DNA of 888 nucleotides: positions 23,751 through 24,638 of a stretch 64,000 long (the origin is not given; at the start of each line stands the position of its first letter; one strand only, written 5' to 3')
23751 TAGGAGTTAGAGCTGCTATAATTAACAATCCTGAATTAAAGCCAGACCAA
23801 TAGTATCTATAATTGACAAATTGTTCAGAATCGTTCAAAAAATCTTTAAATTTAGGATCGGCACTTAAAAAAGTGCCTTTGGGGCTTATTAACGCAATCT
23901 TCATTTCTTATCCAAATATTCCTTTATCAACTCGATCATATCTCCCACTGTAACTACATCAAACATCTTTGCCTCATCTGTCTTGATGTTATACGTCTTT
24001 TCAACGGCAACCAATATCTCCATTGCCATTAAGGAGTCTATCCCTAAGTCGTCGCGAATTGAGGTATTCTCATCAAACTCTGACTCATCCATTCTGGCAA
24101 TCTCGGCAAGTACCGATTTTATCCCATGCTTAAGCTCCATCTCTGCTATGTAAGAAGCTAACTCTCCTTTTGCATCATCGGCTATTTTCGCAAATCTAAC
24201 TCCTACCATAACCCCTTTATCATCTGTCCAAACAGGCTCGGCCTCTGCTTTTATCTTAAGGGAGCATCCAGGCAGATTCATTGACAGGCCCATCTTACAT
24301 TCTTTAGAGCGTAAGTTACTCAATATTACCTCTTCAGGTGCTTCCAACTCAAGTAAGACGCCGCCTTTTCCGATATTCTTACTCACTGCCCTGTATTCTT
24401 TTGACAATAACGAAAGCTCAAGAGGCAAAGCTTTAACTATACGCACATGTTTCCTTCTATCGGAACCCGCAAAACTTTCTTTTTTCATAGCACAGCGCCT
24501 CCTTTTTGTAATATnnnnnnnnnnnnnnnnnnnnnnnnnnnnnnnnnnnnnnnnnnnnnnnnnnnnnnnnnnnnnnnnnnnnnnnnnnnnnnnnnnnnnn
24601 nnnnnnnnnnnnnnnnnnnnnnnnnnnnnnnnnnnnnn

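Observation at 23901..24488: PilZ-like domain fused to an acyl carrier protein, in a locus that also encodes an HD-GYP c-di-GMP phosphodiesterase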

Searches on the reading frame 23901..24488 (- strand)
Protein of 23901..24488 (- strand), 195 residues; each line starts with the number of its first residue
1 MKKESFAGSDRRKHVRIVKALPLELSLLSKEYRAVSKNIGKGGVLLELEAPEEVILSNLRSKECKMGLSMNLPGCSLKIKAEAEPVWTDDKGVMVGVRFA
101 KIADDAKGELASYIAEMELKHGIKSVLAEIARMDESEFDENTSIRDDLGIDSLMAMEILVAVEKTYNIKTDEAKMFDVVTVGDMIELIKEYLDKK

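Call 3: search_protein_families(library=pfam, proteins=[window:23901-24488:-], max_evalue=1)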
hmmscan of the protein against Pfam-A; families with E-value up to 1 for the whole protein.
window:23901-24488:- (195 aa): 3 families
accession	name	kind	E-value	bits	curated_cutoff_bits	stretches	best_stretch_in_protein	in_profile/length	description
PF00550.31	PP-binding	-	2.1e-14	53.9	20.8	1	123-188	3-67/67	Phosphopantetheine attachment site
PF07238.19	PilZ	-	2e-07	31.7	22.5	1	10-115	1-101/102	PilZ domain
PF23297.2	ACP_SdgA_C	-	0.00012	22.6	27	1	119-195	11-86/95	Highly reducing polyketide synthase sdgA, C-terminal ACP domain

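Call 4: search_protein_families(library=ncbifam, proteins=[window:23901-24488:-], max_evalue=0.1)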
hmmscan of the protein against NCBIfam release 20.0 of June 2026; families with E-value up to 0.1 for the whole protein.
window:23901-24488:- (195 aa): 20 families
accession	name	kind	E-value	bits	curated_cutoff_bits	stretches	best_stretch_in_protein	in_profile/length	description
NF002147.0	PRK00982.1-1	equivalog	8.3e-11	41.6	84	1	117-190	6-79/83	acyl carrier protein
NF002148.0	PRK00982.1-2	subfamily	1.4e-09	37.6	71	1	117-190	3-76/79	acyl carrier protein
TIGR00517.1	acyl_carrier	equivalog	1.7e-09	37.4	70.45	1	118-190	3-75/77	acyl carrier protein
NF040636.1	AcpM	exception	2e-09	37.4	146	1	118-190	5-77/93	meromycolate extension acyl carrier protein AcpM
NF002151.0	PRK00982.1-5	equivalog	1.2e-08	35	92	1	121-190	6-75/78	acyl carrier protein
NF002150.0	PRK00982.1-4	subfamily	2.4e-08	34.1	66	1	116-190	3-77/80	acyl carrier protein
NF009104.0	PRK12449.1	equivalog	1.3e-07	31.4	70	1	134-190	21-77/80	acyl carrier protein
NF002149.0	PRK00982.1-3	equivalog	1.2e-06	28.4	106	1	119-190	4-75/78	acyl carrier protein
NF058660.1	cispen_ACP_AmcB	equivalog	1.9e-06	27.9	80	1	123-190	6-77/80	cispentacin biosynthesis acyl carrier protein AmcB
NF006031.0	PRK08172.1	equivalog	2.5e-06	28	76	1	116-193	2-79/82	acyl carrier protein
NF005079.0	PRK06508.1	equivalog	3e-05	24.3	83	1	124-175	9-60/93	acyl carrier protein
NF005798.0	PRK07639.1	equivalog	0.0001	22.7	100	1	122-190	9-80/91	petrobactin biosynthesis protein AsbD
TIGR02266.1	gmx_TIGR02266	paralog_domain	0.0001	22.4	68.7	1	23-114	8-95/96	TIGR02266 family protein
NF003757.0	PRK05350.1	equivalog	0.00031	20.8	65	1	121-193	9-81/83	acyl carrier protein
NF004533.0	PRK05883.1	equivalog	0.0019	18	72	1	123-185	24-90/100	acyl carrier protein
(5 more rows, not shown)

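Call 6: find_homologous_proteins(query=window:23901-24488:-)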
Query window:23901-24488:- (195 aa): 1 proteins with E <= 0.001 among 203 candidates.
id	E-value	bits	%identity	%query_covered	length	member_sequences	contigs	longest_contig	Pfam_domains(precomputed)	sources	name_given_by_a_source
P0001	4.0e-117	406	100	100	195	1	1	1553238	PF07238.20,PF00550.32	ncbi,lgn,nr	ncbi:MAG: PilZ domain-containing protein [Candidatus Omnitrophota bacterium]|nr:MAG: PilZ domain-con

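Call 14: search_protein_representatives(protein=window:23901-24488:-)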
Query: 195 residues. Proteins with E-value up to 0.001 (for the whole library): 1150; up to 1e-10: 39; up to 1e-30: 1. The best 150 are listed.
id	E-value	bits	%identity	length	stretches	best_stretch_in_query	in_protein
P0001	1.3e-117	406.3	100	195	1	1-195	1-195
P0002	7.2e-26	107.6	41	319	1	8-192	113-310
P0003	4.7e-25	104.9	24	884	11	119-177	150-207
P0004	2.1e-24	102.8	40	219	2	116-190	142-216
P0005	2.4e-24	102.6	29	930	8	111-190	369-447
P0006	2.0e-20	89.8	24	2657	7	113-194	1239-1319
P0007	2.4e-19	86.3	26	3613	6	118-193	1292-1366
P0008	9.8e-19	84.3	30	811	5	119-190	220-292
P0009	5.0e-17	78.7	29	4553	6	118-183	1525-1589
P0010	5.9e-17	78.5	25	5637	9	111-189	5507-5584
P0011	2.5e-15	73.2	51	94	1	116-195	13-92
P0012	3.3e-15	72.8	26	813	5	116-192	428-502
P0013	1.8e-14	70.5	26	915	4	118-187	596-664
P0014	5.3e-14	68.9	25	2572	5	113-190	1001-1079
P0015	5.8e-14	68.8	28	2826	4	117-193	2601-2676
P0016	7.7e-14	68.4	43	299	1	4-118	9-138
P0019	1.4e-13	67.5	40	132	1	109-192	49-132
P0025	1.0e-12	64.7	34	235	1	9-193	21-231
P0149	3.4e-07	46.8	38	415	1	10-117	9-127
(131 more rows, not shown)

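Call 18: find_homologous_proteins(query=A1, max_evalue=0.00001)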
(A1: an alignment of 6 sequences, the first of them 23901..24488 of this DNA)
Query A1 (6 sequences) (195 aa, profile of the alignment): 38 proteins with E <= 0.00001 among 8000 candidates.
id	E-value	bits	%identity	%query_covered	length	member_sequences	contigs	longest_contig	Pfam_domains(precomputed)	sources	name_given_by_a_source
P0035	2.3e-85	304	29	100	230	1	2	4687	PF00550.32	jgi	jgi:acyl carrier protein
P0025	5.3e-85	303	30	94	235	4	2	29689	PF07238.20,PF00550.32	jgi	jgi:acyl carrier protein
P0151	7.3e-76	273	37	96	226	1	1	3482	PF07238.20,PF00550.32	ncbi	-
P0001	1.3e-75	272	100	100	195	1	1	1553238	PF07238.20,PF00550.32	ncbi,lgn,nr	ncbi:MAG: PilZ domain-containing protein [Candidatus Omnitrophota bacterium]|nr:MAG: PilZ domain-con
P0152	1.0e-73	266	38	96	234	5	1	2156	PF07238.20,PF00550.32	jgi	jgi:acyl carrier protein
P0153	1.3e-73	265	35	96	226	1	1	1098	PF07238.20,PF00550.32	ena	-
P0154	2.4e-73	265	36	96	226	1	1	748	PF07238.20,PF00550.32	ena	-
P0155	3.0e-73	264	35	96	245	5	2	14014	PF07238.20,PF00550.32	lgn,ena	-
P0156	3.4e-73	264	36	96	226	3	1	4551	PF07238.20,PF00550.32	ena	-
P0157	4.9e-73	263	36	96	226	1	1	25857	PF07238.20,PF00550.32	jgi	-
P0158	1.0e-72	262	34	96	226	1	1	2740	PF07238.20,PF00550.32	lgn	-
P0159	1.4e-72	262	36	96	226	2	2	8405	PF07238.20,PF00550.32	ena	-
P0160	1.8e-72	262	36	96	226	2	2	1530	PF07238.20,PF00550.32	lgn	-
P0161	2.1e-72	261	36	96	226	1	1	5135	PF07238.20,PF00550.32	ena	-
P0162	2.8e-72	261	36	96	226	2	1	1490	PF07238.20,PF00550.32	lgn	-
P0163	3.2e-72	261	36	96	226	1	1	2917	PF07238.20,PF00550.32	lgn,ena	-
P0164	6.0e-72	260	35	96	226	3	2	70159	PF07238.20,PF00550.32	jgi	jgi:acyl carrier protein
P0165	7.5e-72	260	34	96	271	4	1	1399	PF07238.20,PF00550.32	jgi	jgi:acyl carrier protein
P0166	1.8e-71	258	38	96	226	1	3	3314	PF07238.20,PF00550.32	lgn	-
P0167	4.0e-71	257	37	96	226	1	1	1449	PF07238.20,PF00550.32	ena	-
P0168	4.6e-71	257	37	96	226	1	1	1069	PF07238.20,PF00550.32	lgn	-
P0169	6.6e-71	257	37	92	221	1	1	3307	PF07238.20,PF00550.32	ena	-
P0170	7.2e-71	256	38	96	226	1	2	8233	PF00550.32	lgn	-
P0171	8.0e-71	256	36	96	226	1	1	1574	PF07238.20,PF00550.32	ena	-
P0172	1.1e-70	256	38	96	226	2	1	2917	PF07238.20,PF00550.32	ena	-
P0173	2.4e-70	255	37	96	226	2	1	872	PF07238.20,PF00550.32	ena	-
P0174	2.5e-70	255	34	96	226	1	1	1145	PF07238.20,PF00550.32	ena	-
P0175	5.8e-70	253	40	96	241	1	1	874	PF07238.20,PF00550.32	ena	-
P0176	5.8e-70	253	36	96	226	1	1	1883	PF07238.20,PF00550.32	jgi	jgi:acyl carrier protein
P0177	4.1e-69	251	39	96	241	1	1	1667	PF07238.20,PF00550.32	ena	-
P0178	1.1e-68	249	40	96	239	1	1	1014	PF07238.20,PF00550.32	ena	-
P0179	2.2e-68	248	37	95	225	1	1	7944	PF07238.20,PF00550.32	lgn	-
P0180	4.6e-68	247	33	96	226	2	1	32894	PF07238.20,PF00550.32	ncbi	ncbi:MAG: phosphopantetheine-binding protein [Pseudomonadota bacterium]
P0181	4.0e-67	244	32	95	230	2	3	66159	PF00550.32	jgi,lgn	-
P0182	2.2e-65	238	35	91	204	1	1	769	PF00550.32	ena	-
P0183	7.8e-61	224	33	96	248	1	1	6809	PF00550.32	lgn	-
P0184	7.3e-55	204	38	75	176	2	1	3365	PF00550.32,PF23297.2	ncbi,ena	-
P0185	5.8e-40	155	40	52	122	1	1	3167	PF00550.32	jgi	-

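Call 19: find_encoding_contigs(protein=P0164, flank=10000, max_places=2)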
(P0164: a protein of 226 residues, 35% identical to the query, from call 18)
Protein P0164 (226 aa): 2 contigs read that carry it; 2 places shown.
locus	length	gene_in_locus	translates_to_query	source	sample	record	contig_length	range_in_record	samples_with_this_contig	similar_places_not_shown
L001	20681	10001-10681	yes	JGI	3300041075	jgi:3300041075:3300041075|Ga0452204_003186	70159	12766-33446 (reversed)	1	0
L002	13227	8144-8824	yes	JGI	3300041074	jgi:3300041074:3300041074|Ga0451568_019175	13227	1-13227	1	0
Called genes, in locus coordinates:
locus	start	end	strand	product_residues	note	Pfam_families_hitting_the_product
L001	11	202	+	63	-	PF20487:DUF6726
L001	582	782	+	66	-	-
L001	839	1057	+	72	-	-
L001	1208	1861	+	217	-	PF00149:Metallophos, PF12850:Metallophos_2, PF14582:Metallophos_3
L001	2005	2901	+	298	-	PF00459:Inositol_P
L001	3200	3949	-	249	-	PF01904:DUF72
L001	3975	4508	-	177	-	PF01336:tRNA_anti-codon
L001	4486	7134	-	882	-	PF02811:PHP, PF07733:DNA_pol3_alpha, PF17657:DNA_pol3_finger, PF14579:HHH_6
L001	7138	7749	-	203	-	PF01726:LexA_DNA_bind, PF00717:Peptidase_S24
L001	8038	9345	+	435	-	PF03349:Toluene_X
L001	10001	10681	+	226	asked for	PF07238:PilZ (weak), PF00550:PP-binding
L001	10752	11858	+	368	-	PF01073:3Beta_HSD, PF01370:Epimerase, PF02719:Polysacc_synt_2 (weak), PF04321:RmlD_sub_bind (faint), PF07993:NAD_binding_4, PF16363:GDP_Man_Dehyd (weak)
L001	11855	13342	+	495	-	PF00501:AMP-binding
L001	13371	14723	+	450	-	PF02310:B12-binding, PF04055:Radical_SAM, PF13282:DUF4070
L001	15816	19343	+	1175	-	PF16927:HisKA_7TM, PF01590:GAF (weak), PF13185:GAF_2, PF13492:GAF_3, PF00512:HisKA, PF02518:HATPase_c, PF00072:Response_reg, PF02518:HATPase_c, +3 more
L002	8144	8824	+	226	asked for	PF07238:PilZ (weak), PF00550:PP-binding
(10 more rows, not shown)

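Call 20: find_encoding_contigs(protein=P0181, flank=10000, max_places=2)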
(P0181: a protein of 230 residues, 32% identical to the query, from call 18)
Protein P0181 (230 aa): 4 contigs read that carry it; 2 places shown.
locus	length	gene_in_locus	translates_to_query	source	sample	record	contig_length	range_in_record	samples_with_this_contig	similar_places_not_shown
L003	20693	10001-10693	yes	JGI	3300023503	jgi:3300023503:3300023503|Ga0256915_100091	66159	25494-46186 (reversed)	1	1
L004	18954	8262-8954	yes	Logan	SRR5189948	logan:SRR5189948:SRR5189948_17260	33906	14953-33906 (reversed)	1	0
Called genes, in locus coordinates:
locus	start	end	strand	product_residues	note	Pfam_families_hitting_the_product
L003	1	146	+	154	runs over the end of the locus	PF00072:Response_reg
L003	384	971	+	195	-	PF00571:CBS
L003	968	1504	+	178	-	PF04982:TM_HPP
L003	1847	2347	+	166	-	PF00583:Acetyltransf_1, PF13673:Acetyltransf_10, PF13508:Acetyltransf_7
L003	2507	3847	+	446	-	PF01523:PmbA_TldD_1st, PF19290:PmbA_TldD_2nd, PF19289:PmbA_TldD_3rd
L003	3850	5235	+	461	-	PF03631:Virul_fac_BrkB, PF02082:Rrf2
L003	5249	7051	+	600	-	PF02518:HATPase_c, PF13589:HATPase_c_3, PF01119:DNA_mis_repair, PF08676:MutL_C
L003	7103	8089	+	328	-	PF01745:IPT, PF01715:IPPT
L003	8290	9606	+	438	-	PF03349:Toluene_X, PF13505:OMP_b-brl (faint)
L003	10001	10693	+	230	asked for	PF00550:PP-binding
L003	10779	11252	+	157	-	PF01073:3Beta_HSD (weak), PF01370:Epimerase, PF07993:NAD_binding_4, PF16363:GDP_Man_Dehyd (weak)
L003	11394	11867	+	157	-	-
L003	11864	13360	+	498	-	PF00501:AMP-binding, PF13193:AMP-binding_C (weak)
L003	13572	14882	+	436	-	PF02310:B12-binding, PF04055:Radical_SAM, PF13282:DUF4070 (weak)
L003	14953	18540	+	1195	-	PF16927:HisKA_7TM, PF01590:GAF, PF13185:GAF_2, PF13492:GAF_3, PF00512:HisKA, PF02518:HATPase_c, PF00072:Response_reg, PF02518:HATPase_c, +3 more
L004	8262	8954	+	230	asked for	PF00550:PP-binding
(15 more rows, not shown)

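Call 21: find_encoding_contigs(protein=P0180, flank=10000, max_places=2)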
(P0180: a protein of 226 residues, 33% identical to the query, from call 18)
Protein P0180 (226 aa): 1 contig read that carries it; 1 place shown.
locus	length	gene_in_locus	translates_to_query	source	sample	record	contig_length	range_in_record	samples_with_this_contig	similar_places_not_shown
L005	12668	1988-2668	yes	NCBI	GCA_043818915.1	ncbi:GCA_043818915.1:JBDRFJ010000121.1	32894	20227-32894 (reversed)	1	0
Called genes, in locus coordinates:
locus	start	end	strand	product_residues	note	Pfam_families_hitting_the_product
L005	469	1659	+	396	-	PF03349:Toluene_X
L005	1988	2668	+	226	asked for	PF07238:PilZ, PF00550:PP-binding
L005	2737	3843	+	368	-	PF01073:3Beta_HSD, PF01370:Epimerase, PF02719:Polysacc_synt_2 (weak), PF04321:RmlD_sub_bind (faint), PF07993:NAD_binding_4, PF13460:NAD_binding_10 (faint), PF16363:GDP_Man_Dehyd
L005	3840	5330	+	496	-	PF00501:AMP-binding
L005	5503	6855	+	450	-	PF02310:B12-binding, PF04055:Radical_SAM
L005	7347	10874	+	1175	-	PF16927:HisKA_7TM, PF13185:GAF_2, PF13492:GAF_3, PF14501:HATPase_c_5 (faint), PF00512:HisKA, PF02518:HATPase_c, PF00072:Response_reg, PF02518:HATPase_c, +2 more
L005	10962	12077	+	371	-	PF00072:Response_reg, PF02518:HATPase_c, PF14501:HATPase_c_5 (weak)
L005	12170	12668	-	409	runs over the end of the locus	-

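Call 22: find_encoding_contigs(protein=P0025, flank=10000, max_places=2)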
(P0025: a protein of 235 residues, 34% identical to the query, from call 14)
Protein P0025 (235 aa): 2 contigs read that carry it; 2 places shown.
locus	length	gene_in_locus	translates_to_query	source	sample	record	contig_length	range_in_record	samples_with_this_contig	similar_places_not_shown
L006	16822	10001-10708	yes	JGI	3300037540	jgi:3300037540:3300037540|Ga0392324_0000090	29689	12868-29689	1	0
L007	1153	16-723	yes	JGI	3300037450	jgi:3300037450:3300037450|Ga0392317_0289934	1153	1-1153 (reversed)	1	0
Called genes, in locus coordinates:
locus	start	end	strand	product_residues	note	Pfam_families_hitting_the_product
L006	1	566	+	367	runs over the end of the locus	PF07497:Rho_RNA_bind (weak), PF00006:ATP-synt_ab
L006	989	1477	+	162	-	PF00583:Acetyltransf_1, PF13673:Acetyltransf_10, PF13508:Acetyltransf_7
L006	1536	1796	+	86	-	PF01541:GIY-YIG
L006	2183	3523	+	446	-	PF01523:PmbA_TldD_1st, PF19290:PmbA_TldD_2nd, PF19289:PmbA_TldD_3rd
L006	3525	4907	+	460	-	PF03631:Virul_fac_BrkB, PF02082:Rrf2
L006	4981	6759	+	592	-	PF02518:HATPase_c (weak), PF13589:HATPase_c_3, PF01119:DNA_mis_repair, PF08676:MutL_C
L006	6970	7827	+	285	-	PF01715:IPPT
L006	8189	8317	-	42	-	-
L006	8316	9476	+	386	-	PF03349:Toluene_X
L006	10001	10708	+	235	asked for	PF07238:PilZ (weak), PF00550:PP-binding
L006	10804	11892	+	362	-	PF01073:3Beta_HSD, PF01370:Epimerase, PF07993:NAD_binding_4, PF16363:GDP_Man_Dehyd (weak)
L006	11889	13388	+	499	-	PF00501:AMP-binding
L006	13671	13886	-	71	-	-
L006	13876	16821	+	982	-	?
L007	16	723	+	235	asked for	PF07238:PilZ (weak), PF00550:PP-binding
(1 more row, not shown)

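Call 24: find_encoding_contigs(protein=P0002, flank=10000, max_places=2)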
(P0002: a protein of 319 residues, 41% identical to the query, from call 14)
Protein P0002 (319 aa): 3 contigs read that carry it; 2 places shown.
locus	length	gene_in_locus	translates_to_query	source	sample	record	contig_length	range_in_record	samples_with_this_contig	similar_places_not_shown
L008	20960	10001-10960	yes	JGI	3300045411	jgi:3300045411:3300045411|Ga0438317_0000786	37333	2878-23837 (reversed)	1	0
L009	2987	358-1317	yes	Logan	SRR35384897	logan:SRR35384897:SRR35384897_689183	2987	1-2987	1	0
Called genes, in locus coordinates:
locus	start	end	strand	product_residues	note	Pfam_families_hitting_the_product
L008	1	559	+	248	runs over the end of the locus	PF13489:Methyltransf_23, PF13649:Methyltransf_25, PF13847:Methyltransf_31 (weak), PF08241:Methyltransf_11, PF08242:Methyltransf_12 (weak)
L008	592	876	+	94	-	PF13828:DUF4190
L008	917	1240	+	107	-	-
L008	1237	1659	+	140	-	PF00472:RF-1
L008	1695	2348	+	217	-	-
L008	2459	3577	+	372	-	PF04055:Radical_SAM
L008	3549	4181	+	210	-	-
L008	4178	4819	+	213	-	PF02683:DsbD_TM, PF13386:DsbD_2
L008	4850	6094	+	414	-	PF12704:MacB_PCD, PF02687:FtsX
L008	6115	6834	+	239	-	PF00005:ABC_tran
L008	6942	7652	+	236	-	-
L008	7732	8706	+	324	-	PF01734:Patatin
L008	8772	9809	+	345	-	PF07745:Glyco_hydro_53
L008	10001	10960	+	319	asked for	PF12728:HTH_17, PF07238:PilZ, PF00550:PP-binding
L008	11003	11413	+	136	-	PF05635:23S_rRNA_IVP, PF22296:bAvd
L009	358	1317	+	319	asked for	PF12728:HTH_17, PF07238:PilZ, PF00550:PP-binding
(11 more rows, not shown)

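Call 25: find_encoding_contigs(protein=P0004, flank=10000, max_places=2)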
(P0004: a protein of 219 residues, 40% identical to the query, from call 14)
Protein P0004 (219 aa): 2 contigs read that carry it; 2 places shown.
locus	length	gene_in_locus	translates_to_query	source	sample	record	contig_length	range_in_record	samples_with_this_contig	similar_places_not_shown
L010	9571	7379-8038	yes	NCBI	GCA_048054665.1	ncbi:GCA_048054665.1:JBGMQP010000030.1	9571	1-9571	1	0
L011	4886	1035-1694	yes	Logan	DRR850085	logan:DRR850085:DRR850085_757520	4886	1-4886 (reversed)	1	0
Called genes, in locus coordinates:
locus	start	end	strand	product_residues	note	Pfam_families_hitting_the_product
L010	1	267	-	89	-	?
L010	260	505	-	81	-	PF09527:ATPase_gene1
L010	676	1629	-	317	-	-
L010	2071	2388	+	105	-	PF03091:CutA1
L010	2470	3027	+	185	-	PF01558:POR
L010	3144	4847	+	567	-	PF14691:Fer4_20, PF02826:2-Hacid_dh_C (faint), PF01946:Thi4, PF07992:Pyr_redox_2, PF01266:DAO (weak), PF13450:NAD_binding_8, PF13738:Pyr_redox_3, PF00037:Fer4 (weak), +7 more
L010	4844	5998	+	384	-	PF01855:POR_N, PF17147:PFOR_II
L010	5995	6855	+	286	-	PF02775:TPP_enzyme_C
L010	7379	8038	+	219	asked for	PF07238:PilZ, PF00550:PP-binding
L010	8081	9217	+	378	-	PF01073:3Beta_HSD, PF01370:Epimerase, PF02719:Polysacc_synt_2 (weak), PF04321:RmlD_sub_bind (weak), PF07993:NAD_binding_4, PF16363:GDP_Man_Dehyd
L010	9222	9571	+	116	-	PF00501:AMP-binding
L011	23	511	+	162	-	-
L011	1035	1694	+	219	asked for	PF07238:PilZ, PF00550:PP-binding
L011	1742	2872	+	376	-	PF01073:3Beta_HSD, PF01370:Epimerase, PF02719:Polysacc_synt_2 (weak), PF04321:RmlD_sub_bind (weak), PF07993:NAD_binding_4, PF16363:GDP_Man_Dehyd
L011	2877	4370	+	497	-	PF00501:AMP-binding, PF13193:AMP-binding_C (weak)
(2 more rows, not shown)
